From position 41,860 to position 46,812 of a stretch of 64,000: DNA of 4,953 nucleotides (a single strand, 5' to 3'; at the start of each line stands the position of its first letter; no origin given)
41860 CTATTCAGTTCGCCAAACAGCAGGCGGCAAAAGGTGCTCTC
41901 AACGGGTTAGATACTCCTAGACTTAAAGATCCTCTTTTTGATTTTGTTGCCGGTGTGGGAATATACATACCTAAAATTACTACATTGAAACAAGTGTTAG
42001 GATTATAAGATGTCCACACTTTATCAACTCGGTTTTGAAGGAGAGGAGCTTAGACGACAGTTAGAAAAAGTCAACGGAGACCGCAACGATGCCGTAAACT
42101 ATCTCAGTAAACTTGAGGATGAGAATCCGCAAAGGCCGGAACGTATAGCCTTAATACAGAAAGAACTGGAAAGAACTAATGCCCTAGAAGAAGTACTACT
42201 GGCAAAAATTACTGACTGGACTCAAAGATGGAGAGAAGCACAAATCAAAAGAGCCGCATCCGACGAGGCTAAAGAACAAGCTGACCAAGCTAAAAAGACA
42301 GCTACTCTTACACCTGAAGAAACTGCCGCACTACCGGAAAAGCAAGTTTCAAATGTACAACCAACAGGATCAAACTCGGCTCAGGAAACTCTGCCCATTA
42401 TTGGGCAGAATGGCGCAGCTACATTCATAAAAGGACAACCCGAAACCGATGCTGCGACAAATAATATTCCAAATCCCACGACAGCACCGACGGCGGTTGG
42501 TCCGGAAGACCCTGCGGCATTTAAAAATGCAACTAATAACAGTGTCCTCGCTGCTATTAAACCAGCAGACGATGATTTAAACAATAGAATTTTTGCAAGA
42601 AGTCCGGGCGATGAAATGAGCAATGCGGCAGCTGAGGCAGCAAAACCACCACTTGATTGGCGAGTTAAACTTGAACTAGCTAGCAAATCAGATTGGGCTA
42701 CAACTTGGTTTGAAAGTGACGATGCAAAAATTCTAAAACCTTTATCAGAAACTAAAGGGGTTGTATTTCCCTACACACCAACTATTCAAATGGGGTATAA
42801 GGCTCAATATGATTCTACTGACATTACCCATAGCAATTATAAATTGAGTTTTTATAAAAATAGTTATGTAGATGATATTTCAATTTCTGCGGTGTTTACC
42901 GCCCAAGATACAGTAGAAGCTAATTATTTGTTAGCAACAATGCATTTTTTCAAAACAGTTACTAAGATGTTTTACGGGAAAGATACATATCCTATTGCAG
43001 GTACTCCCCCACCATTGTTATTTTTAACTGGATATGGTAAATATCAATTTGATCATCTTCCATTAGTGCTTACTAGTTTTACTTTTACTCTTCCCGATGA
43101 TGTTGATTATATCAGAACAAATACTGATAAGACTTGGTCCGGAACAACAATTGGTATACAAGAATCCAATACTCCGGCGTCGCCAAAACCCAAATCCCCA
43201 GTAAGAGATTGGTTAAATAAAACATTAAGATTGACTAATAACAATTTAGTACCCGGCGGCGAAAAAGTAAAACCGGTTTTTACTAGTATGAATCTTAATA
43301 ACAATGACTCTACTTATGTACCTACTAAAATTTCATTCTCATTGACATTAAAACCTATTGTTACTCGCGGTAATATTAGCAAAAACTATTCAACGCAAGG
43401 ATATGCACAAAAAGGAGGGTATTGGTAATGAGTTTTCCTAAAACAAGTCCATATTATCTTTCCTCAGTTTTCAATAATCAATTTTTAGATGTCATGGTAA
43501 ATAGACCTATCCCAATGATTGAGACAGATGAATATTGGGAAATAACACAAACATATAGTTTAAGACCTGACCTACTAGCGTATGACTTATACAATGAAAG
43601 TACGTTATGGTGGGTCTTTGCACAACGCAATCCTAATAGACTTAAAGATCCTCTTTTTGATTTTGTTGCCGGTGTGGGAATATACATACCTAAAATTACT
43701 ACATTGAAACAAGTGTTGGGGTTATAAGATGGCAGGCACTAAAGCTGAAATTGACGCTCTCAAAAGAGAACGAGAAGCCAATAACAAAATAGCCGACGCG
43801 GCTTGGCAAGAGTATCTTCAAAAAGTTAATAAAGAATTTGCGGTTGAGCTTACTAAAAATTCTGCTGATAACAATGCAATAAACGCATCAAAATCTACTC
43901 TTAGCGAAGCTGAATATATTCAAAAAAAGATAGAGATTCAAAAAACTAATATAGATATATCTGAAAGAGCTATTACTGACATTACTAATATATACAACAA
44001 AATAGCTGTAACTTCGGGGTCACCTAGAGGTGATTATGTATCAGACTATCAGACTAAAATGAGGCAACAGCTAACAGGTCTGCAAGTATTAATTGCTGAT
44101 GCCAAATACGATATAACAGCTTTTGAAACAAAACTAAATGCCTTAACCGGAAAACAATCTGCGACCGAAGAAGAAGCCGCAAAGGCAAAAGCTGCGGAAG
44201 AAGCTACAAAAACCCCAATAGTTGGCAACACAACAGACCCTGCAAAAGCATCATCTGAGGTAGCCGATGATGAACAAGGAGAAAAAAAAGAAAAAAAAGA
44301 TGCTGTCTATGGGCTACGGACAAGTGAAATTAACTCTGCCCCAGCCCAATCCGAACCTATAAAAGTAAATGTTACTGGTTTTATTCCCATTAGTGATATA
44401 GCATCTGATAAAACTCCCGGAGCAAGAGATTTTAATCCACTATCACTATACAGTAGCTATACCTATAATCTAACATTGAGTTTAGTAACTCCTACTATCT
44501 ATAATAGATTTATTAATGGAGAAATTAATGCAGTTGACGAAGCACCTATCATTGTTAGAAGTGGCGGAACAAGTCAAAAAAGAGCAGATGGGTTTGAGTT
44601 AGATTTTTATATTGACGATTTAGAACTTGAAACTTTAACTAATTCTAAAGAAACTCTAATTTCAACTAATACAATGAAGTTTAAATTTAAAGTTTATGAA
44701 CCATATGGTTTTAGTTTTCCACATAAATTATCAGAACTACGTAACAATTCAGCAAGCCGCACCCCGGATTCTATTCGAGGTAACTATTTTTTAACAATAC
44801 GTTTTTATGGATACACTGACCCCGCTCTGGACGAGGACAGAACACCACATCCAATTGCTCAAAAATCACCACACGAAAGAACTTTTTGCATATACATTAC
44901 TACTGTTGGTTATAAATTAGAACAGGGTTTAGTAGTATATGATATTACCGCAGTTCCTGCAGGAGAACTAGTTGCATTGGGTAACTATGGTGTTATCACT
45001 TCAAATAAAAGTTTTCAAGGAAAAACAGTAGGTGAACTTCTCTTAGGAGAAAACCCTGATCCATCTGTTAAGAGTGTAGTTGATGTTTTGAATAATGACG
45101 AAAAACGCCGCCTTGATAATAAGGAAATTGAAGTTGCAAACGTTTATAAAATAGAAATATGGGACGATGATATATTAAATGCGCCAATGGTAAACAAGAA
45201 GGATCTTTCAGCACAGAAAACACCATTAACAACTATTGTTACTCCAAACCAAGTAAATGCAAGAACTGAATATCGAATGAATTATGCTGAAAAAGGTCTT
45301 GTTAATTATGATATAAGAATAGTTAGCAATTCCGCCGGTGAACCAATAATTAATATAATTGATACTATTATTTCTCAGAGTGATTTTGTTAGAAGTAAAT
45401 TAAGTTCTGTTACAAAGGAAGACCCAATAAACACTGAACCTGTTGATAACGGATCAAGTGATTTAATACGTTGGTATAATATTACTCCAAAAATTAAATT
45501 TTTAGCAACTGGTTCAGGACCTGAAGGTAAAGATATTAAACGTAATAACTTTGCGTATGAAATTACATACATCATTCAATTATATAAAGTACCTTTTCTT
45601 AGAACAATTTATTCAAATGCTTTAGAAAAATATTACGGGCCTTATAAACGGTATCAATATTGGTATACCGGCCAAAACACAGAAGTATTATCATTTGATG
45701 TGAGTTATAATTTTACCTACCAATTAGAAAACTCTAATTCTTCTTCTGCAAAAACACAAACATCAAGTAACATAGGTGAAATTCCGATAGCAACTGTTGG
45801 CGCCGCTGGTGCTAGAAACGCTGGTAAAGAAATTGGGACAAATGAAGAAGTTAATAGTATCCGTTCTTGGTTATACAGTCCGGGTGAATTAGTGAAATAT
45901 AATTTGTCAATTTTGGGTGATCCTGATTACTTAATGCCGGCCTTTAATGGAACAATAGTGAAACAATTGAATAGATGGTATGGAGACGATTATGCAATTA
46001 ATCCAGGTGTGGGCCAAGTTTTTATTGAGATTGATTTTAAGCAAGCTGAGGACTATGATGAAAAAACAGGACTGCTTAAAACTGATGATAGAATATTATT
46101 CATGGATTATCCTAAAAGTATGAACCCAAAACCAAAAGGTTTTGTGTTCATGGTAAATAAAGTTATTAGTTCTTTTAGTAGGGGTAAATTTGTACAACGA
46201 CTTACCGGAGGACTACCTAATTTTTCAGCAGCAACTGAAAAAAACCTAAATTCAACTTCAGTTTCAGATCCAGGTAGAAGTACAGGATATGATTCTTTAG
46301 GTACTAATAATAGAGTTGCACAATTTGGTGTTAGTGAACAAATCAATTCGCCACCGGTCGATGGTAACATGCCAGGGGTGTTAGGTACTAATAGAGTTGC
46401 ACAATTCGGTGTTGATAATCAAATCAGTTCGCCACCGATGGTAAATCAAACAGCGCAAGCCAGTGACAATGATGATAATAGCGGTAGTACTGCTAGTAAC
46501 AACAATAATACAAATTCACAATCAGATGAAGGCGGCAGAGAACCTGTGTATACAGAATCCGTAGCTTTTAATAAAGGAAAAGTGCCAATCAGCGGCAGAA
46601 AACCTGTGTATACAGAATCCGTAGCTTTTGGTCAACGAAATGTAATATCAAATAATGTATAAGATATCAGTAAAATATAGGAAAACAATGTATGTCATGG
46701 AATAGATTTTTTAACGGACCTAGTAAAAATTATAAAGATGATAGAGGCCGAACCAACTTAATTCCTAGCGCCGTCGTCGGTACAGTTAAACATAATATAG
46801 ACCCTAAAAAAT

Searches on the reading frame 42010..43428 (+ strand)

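Call 47: search_protein_families(library=phrogs, proteins=[window:42010-43428:+], max_evalue=0.00001)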
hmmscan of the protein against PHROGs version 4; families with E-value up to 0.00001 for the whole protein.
window:42010-43428:+ (472 aa): 1 family
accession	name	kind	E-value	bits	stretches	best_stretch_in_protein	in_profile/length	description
phrog_12050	-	head and packaging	2.5e-45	156.6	1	232-377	285-437/507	virion structural protein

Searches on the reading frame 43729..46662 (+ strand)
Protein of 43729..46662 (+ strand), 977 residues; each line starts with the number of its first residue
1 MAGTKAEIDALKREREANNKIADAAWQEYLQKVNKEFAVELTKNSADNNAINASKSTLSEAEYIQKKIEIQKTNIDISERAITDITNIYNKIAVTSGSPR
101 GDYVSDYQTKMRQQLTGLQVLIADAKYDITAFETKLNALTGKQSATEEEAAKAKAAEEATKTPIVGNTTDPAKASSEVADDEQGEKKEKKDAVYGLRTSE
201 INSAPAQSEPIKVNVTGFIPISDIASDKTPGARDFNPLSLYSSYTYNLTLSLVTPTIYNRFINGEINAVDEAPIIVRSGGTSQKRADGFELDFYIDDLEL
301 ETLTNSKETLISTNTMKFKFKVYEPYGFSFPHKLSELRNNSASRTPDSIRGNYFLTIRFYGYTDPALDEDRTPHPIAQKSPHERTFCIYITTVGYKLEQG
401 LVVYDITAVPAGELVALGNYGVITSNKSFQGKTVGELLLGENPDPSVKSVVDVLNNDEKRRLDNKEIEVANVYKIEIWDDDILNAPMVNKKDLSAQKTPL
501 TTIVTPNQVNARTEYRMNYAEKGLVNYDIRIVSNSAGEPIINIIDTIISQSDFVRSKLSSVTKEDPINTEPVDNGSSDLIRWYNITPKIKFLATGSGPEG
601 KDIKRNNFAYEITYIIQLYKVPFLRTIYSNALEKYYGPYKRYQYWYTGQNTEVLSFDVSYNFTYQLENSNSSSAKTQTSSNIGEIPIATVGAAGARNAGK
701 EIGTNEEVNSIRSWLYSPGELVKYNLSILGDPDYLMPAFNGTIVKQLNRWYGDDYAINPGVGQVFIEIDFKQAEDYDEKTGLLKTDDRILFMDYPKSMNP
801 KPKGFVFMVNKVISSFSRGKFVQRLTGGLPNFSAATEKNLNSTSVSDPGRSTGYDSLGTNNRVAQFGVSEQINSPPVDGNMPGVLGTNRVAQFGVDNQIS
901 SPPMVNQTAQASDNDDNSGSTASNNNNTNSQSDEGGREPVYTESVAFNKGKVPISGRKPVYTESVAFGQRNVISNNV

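Call 47: search_protein_families(library=phrogs, proteins=[window:43729-46662:+], max_evalue=0.00001)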
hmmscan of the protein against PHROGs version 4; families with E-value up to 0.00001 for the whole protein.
window:43729-46662:+ (977 aa): 1 family
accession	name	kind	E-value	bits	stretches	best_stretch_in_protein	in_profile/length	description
phrog_11190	-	head and packaging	2.3e-08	33.7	1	235-684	84-487/753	virion structural protein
